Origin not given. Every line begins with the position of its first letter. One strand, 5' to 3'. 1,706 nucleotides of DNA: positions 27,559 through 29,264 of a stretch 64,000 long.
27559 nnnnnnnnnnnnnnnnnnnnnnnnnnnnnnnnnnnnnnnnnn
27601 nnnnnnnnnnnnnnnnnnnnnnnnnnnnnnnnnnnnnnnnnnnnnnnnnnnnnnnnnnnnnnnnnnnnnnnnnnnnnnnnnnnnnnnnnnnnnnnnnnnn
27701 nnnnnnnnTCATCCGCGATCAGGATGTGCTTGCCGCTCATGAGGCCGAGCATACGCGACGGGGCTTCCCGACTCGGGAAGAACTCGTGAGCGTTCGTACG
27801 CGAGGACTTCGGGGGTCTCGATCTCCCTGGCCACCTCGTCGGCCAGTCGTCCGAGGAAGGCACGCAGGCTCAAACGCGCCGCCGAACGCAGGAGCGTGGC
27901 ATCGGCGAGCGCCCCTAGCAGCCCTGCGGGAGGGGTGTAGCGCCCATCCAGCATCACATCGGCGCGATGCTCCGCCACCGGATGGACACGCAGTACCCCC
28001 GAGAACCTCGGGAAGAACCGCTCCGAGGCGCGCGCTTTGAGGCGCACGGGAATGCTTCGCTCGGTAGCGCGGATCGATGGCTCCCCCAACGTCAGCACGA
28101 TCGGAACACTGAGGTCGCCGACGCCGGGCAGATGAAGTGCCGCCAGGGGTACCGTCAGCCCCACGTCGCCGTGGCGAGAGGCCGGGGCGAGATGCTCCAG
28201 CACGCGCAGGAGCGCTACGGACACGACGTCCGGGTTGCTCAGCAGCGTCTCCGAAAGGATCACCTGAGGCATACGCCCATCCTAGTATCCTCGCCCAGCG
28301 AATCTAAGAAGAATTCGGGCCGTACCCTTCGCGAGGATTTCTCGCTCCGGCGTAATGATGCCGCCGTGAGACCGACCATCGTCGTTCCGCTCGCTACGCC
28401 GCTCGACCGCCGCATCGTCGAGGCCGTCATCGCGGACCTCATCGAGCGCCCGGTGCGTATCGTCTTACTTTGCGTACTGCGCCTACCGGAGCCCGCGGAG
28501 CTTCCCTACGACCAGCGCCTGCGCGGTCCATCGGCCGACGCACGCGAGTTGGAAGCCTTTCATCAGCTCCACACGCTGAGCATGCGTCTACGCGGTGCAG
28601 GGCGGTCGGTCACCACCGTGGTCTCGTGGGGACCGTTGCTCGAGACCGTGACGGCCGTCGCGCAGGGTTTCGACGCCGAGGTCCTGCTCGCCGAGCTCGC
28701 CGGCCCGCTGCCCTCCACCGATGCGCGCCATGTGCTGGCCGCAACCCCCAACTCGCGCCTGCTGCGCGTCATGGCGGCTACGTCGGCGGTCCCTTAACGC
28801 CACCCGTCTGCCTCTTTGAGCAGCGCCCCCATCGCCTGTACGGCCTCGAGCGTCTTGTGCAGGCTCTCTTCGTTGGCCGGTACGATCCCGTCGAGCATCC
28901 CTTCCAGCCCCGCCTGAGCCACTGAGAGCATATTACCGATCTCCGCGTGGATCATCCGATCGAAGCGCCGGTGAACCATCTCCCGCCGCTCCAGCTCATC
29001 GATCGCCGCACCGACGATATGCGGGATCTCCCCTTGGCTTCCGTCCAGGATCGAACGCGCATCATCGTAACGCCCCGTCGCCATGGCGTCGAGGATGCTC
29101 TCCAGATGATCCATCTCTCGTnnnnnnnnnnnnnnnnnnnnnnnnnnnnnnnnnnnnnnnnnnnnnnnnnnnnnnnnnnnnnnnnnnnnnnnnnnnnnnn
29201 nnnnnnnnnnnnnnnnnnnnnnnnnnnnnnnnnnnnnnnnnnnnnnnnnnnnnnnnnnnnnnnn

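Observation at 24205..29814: Three tandem response-regulator/kinase modules showing stepwise loss of the kinase catalytic domain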

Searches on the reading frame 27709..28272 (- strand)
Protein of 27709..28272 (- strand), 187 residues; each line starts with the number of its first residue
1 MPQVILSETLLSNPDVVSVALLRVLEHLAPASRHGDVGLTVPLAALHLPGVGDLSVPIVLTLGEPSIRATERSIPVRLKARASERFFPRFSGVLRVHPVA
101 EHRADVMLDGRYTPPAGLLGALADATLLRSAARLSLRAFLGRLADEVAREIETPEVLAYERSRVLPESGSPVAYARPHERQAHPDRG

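Call 3: search_protein_families(library=pfam, proteins=[window:27709-28272:-], max_evalue=0.1)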
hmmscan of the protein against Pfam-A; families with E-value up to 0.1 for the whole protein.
window:27709-28272:- (187 aa): 1 family
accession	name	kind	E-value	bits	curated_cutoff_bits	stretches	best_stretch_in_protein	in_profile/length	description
PF10604.15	Polyketide_cyc2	-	0.0065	17.2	27.4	1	76-147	73-141/142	Polyketide cyclase / dehydrase and lipid transport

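Call 41: search_protein_families(library=ncbifam, proteins=[window:27709-28272:-], max_evalue=0.1)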
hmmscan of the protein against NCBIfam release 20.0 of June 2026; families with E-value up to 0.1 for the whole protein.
window:27709-28272:- (187 aa): 0 families

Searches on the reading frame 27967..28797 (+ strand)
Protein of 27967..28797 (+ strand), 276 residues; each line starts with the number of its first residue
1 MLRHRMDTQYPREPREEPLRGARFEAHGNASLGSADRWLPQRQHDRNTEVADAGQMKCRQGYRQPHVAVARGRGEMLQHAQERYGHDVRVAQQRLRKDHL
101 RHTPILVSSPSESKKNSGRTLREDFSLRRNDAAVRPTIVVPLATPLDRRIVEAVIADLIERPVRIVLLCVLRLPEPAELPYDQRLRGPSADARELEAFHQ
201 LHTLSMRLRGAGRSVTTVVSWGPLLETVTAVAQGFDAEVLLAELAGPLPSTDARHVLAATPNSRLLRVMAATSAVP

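Call 3: search_protein_families(library=pfam, proteins=[window:27967-28797:+], max_evalue=0.1)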
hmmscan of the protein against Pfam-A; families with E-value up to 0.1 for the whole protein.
window:27967-28797:+ (276 aa): 1 family
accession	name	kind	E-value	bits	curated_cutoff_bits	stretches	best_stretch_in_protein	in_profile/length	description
PF00582.32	Usp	-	0.0023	18.9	24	1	137-240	4-107/141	Universal stress protein family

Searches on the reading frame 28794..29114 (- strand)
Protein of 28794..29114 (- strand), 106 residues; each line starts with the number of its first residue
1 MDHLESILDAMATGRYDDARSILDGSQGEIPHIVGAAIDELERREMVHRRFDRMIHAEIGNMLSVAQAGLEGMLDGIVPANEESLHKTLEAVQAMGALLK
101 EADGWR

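Call 3: search_protein_families(library=pfam, proteins=[window:28794-29114:-], max_evalue=0.1)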
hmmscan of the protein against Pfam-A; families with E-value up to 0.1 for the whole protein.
window:28794-29114:- (106 aa): 0 families

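Call 7: find_homologous_proteins(query=window:28797-29114:-, max_evalue=0.001)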
Query window:28797-29114:- (106 aa): 4 proteins with E <= 0.001 among 8 candidates.
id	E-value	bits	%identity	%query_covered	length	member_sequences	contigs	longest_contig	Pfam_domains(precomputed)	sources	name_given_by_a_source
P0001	2.0e-61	222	100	100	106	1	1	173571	-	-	-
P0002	2.4e-43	164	82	94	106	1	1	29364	-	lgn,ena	-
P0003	2.6e-41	158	75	99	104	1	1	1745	-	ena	-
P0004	1.6e-40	155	79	94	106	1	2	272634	-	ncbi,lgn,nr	ncbi:hypothetical protein EPN42_11770 [bacterium]|nr:MAG: hypothetical protein EPN42_11770 [bacteriu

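Call 8: find_encoding_contigs(protein=P0004, flank=10000, max_places=3)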
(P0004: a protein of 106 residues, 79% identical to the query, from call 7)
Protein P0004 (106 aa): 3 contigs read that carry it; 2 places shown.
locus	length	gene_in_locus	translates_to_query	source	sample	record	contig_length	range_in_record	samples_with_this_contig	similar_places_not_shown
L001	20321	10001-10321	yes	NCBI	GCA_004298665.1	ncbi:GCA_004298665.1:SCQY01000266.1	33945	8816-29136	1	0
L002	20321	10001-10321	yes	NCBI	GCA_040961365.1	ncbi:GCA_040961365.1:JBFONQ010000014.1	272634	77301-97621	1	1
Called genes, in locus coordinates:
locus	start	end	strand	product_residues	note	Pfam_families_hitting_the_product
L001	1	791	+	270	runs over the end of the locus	PF03807:F420_oxidored, PF14748:P5CR_dimer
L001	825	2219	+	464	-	PF00115:COX1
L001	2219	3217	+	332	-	PF02433:FixO, PF00034:Cytochrom_C, PF13442:Cytochrome_CBB3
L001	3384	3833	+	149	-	-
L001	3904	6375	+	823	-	PF00690:Cation_ATPase_N, PF00122:E1-E2_ATPase, PF00702:Hydrolase, PF13246:Cation_ATPase, PF00689:Cation_ATPase_C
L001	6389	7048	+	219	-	PF02308:MgtC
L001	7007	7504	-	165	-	PF00582:Usp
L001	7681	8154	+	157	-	-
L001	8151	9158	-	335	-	PF02401:LYTB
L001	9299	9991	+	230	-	PF00072:Response_reg, PF00486:Trans_reg_C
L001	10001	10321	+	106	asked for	-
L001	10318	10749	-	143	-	-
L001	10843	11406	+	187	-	-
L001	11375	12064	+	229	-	PF00072:Response_reg, PF00486:Trans_reg_C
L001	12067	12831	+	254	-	-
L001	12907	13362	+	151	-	PF00582:Usp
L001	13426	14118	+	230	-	PF00072:Response_reg, PF00486:Trans_reg_C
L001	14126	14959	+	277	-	PF00512:HisKA (faint), PF02518:HATPase_c, PF13581:HATPase_c_2 (weak)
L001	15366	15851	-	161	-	-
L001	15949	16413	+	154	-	-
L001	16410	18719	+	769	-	PF09364:XFP_N, PF03894:XFP, PF09363:XFP_C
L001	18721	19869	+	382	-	PF00871:Acetate_kinase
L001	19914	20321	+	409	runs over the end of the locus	PF07992:Pyr_redox_2, PF13450:NAD_binding_8 (faint), PF00070:Pyr_redox, PF14759:Reductase_C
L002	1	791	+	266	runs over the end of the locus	PF03807:F420_oxidored, PF14748:P5CR_dimer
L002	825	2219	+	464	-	PF00115:COX1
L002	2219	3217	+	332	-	PF02433:FixO, PF00034:Cytochrom_C, PF13442:Cytochrome_CBB3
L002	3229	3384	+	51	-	-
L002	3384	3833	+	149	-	-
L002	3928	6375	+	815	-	PF00690:Cation_ATPase_N, PF00122:E1-E2_ATPase, PF00702:Hydrolase, PF13246:Cation_ATPase, PF00689:Cation_ATPase_C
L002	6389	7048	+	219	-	PF02308:MgtC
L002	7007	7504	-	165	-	PF00582:Usp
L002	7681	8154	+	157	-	-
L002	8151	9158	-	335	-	PF02401:LYTB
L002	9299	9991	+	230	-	PF00072:Response_reg, PF00486:Trans_reg_C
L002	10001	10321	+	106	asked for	-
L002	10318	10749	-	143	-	-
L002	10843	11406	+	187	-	-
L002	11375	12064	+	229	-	PF00072:Response_reg, PF00486:Trans_reg_C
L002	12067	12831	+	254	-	-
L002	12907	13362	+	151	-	PF00582:Usp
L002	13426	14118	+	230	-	PF00072:Response_reg, PF00486:Trans_reg_C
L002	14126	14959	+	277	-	PF00512:HisKA (faint), PF02518:HATPase_c, PF13581:HATPase_c_2 (weak)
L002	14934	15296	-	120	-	-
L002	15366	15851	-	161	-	-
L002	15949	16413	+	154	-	-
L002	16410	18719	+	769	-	PF09364:XFP_N, PF03894:XFP, PF09363:XFP_C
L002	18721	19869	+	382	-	PF00871:Acetate_kinase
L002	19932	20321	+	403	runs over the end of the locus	PF07992:Pyr_redox_2, PF13450:NAD_binding_8 (faint), PF00070:Pyr_redox, PF14759:Reductase_C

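Call 9: find_encoding_contigs(protein=P0002, flank=10000, max_places=3)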
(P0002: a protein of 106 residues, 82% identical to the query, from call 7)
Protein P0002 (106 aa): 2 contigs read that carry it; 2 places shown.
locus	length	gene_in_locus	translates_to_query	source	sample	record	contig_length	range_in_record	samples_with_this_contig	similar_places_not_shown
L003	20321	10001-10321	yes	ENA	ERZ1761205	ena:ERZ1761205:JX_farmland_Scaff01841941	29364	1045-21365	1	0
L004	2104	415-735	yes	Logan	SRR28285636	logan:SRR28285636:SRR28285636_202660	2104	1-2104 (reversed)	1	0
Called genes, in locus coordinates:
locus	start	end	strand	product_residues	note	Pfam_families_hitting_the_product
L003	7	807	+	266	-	PF03807:F420_oxidored, PF14748:P5CR_dimer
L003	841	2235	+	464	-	PF00115:COX1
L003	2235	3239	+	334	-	PF02433:FixO, PF00034:Cytochrom_C, PF13442:Cytochrome_CBB3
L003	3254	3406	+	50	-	-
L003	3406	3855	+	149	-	-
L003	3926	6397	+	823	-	PF00690:Cation_ATPase_N, PF00122:E1-E2_ATPase, PF00702:Hydrolase, PF13246:Cation_ATPase, PF00689:Cation_ATPase_C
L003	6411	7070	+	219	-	PF02308:MgtC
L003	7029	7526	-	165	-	PF00582:Usp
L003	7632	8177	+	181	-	-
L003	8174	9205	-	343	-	PF02401:LYTB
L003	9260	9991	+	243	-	PF00072:Response_reg, PF00486:Trans_reg_C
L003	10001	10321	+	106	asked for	-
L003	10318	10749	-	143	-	-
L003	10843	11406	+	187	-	-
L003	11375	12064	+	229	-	PF00072:Response_reg, PF00486:Trans_reg_C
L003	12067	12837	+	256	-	-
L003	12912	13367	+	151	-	PF00582:Usp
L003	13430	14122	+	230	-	PF00072:Response_reg, PF00486:Trans_reg_C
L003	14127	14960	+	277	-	PF00512:HisKA (faint), PF02518:HATPase_c, PF13581:HATPase_c_2 (weak)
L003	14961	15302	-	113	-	-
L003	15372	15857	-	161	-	-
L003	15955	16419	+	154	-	-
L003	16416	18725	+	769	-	PF09364:XFP_N, PF03894:XFP, PF09363:XFP_C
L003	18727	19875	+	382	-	PF00871:Acetate_kinase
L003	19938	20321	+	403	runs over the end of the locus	PF00890:FAD_binding_2 (faint), PF01134:GIDA (faint), PF07992:Pyr_redox_2, PF13450:NAD_binding_8 (faint), PF13738:Pyr_redox_3 (faint), PF00070:Pyr_redox, PF14759:Reductase_C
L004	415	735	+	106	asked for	-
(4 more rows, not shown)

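Call 24: search_protein_representatives(alignment_id=A4)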
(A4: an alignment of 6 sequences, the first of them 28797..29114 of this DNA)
Query: 6 sequences, 106 profile positions. Proteins with E-value up to 0.001 (for the whole library): 584; up to 1e-10: 55; up to 1e-30: 3. The best 150 are listed.
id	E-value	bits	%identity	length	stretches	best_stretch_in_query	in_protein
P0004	5.9e-47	174.5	-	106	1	1-105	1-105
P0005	5.9e-34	132.7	-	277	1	1-105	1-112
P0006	6.4e-33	129.4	-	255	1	2-106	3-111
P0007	4.8e-29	116.9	-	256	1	1-105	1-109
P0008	4.0e-27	110.7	-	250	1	1-104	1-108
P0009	2.5e-21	92.1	-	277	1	1-102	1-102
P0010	3.9e-21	91.5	-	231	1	2-104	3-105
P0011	1.5e-19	86.4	-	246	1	2-102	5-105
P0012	1.9e-19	86.1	-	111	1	4-102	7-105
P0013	2.4e-19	85.7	-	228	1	3-102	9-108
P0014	3.3e-19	85.3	-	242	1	2-103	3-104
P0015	1.6e-18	83.1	-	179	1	3-103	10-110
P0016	2.1e-18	82.7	-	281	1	2-103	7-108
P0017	8.6e-18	80.8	-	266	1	4-102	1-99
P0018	2.3e-17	79.4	-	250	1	1-102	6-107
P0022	1.6e-16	76.6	-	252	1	1-102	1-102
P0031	9.1e-15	71.0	-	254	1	2-102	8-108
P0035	3.7e-14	69.1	-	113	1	3-101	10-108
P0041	2.0e-12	63.5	-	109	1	4-99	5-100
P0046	7.9e-12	61.6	-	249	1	2-103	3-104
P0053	4.1e-11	59.3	-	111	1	3-105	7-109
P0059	1.8e-10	57.2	-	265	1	1-95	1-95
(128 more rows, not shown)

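Call 41: search_protein_families(library=ncbifam, proteins=[window:28794-29114:-], max_evalue=0.1)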
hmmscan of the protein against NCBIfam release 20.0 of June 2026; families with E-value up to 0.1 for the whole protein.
window:28794-29114:- (106 aa): 1 family
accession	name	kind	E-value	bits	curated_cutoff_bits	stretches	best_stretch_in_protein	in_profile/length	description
NF012163.2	BaeS_SmeS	equivalog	0.0094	14.9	500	1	39-99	231-291/457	sensor histidine kinase efflux regulator BaeS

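Call 66: list_cluster_members(proteins=[P0012, P0035, P0041, P0053, P0018, P0022, P0031, P0046, P0016, P0059])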
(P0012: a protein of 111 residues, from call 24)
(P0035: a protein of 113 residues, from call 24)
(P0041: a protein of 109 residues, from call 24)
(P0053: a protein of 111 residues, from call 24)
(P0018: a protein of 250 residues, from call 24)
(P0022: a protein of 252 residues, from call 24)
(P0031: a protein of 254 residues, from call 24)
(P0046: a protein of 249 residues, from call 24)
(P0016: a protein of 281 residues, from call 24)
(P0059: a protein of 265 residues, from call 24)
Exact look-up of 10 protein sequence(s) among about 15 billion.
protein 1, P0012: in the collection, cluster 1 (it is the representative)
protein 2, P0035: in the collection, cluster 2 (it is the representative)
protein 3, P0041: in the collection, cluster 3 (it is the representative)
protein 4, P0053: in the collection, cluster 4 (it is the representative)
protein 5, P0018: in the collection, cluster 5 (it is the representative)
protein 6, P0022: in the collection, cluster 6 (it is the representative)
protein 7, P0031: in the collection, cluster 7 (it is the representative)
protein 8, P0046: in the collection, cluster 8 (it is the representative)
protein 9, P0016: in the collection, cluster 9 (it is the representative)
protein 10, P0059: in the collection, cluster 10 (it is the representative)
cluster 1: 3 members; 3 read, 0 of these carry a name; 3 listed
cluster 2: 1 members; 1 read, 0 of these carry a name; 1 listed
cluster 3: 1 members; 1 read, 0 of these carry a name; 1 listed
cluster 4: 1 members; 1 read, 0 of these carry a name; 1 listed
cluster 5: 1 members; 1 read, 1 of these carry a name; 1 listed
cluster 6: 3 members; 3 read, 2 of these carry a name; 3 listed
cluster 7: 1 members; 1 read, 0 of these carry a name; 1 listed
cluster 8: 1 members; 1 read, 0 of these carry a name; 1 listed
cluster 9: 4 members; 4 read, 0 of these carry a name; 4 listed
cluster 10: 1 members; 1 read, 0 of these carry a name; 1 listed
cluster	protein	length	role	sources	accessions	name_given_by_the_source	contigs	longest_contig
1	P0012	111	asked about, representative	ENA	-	-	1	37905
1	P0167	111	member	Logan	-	-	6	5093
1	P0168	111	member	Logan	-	-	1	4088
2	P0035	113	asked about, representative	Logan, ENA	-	-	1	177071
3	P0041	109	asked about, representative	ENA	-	-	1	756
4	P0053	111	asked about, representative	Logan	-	-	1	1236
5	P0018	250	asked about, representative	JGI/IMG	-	two-component system sensor histidine kinase BaeS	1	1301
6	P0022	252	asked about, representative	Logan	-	-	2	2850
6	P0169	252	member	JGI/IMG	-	signal transduction histidine kinase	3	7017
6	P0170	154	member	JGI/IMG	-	signal transduction histidine kinase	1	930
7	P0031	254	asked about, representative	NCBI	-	-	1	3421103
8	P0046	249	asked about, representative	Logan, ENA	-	-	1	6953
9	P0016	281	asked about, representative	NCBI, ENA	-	-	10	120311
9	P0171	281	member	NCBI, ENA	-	-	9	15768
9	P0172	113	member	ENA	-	-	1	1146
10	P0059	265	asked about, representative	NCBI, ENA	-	-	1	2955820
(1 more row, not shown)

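Call 67: find_encoding_contigs(protein=P0059, flank=8000, max_places=2)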
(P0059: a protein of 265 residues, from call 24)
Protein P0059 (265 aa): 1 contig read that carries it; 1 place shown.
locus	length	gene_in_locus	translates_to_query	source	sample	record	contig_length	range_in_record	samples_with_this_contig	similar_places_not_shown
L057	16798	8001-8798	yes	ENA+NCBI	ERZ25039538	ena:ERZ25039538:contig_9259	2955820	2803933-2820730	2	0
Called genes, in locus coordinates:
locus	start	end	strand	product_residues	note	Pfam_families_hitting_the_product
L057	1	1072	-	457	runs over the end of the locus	PF25917:BSH_RND, PF25919:BSH_CusB (faint), PF25876:HH_MFP_RND (faint), PF25954:Beta-barrel_RND_2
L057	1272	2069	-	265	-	PF00582:Usp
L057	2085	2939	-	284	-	PF01515:PTA_PTB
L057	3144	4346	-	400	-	PF05977:MFS_3, PF07690:MFS_1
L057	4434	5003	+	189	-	-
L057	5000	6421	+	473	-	PF00144:Beta-lactamase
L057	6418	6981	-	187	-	PF06736:TMEM175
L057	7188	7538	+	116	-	PF13473:Cupredoxin_1, PF00116:COX2 (weak)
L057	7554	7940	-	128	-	PF00072:Response_reg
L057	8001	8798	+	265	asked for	-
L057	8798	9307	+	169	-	-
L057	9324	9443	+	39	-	-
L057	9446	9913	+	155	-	PF09125:COX2-transmemb (faint), PF00116:COX2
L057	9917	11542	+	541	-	PF00115:COX1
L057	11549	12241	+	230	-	PF00072:Response_reg, PF00486:Trans_reg_C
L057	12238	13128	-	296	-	PF00582:Usp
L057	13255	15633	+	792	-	PF09364:XFP_N, PF03894:XFP, PF09363:XFP_C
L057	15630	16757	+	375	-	PF00871:Acetate_kinase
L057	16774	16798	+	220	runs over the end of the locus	PF00156:Pribosyltran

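Call 68: find_encoding_contigs(protein=P0031, flank=8000, max_places=2)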
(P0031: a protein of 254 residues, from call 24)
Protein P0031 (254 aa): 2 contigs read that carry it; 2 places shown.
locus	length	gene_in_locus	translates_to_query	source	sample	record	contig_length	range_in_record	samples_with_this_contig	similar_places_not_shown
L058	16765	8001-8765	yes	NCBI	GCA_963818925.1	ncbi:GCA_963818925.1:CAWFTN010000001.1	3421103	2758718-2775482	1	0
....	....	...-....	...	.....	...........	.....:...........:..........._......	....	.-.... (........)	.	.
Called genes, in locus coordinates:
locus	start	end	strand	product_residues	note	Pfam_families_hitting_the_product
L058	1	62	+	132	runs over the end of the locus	PF02656:DUF202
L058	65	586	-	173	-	PF02417:Chromate_transp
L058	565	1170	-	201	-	PF02417:Chromate_transp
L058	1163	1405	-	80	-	-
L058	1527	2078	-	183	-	PF27000:PH_gly_zipper (weak)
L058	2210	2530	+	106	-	PF01740:STAS (weak), PF13466:STAS_2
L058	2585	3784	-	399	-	PF07833:Cu_amine_oxidN1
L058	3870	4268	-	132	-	-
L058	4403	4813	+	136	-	-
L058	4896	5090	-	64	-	-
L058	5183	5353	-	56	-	-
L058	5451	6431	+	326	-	-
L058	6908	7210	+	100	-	PF10009:DUF2252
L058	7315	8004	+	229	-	PF00072:Response_reg, PF00486:Trans_reg_C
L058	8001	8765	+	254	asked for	PF02518:HATPase_c (faint)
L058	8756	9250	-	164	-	-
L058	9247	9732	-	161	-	-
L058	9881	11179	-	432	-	PF01590:GAF, PF13185:GAF_2, PF07228:SpoIIE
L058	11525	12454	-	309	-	PF04185:Phosphoesterase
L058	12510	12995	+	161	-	PF01464:SLT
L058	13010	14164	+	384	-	PF03739:LptF_LptG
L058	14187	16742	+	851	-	-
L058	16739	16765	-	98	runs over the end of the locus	PF12802:MarR_2, PF01978:TrmB (weak), PF02082:Rrf2 (weak), PF24034:DUF7343 (weak), PF25212:HVO_A0114 (weak), PF01047:MarR (weak), PF08279:HTH_11 (weak), PF13412:HTH_24, +1 more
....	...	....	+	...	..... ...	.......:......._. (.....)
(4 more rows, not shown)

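Call 73: search_solved_structures(query=A4, max_evalue=0.01)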
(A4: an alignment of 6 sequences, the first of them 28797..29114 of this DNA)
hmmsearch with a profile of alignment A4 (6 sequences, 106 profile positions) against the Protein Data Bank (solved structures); distinct sequences matched with E-value up to 0.01: 1.
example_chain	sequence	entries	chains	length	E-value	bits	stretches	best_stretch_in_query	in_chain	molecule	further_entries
7cch_A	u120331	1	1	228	0.0099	19.4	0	52-100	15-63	AdeS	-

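Call 75: find_related_loci(query=A9, collection=metagenome_contigs, flank=7000)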
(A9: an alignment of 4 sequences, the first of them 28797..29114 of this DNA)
Query A9 (106 aa) in metagenome_contigs; peptide patterns used: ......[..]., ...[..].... (x = any residue, [..] = any of these).
188 stretches matched a pattern, but none encodes a relative of the query by tblastn (E <= 1e-3).
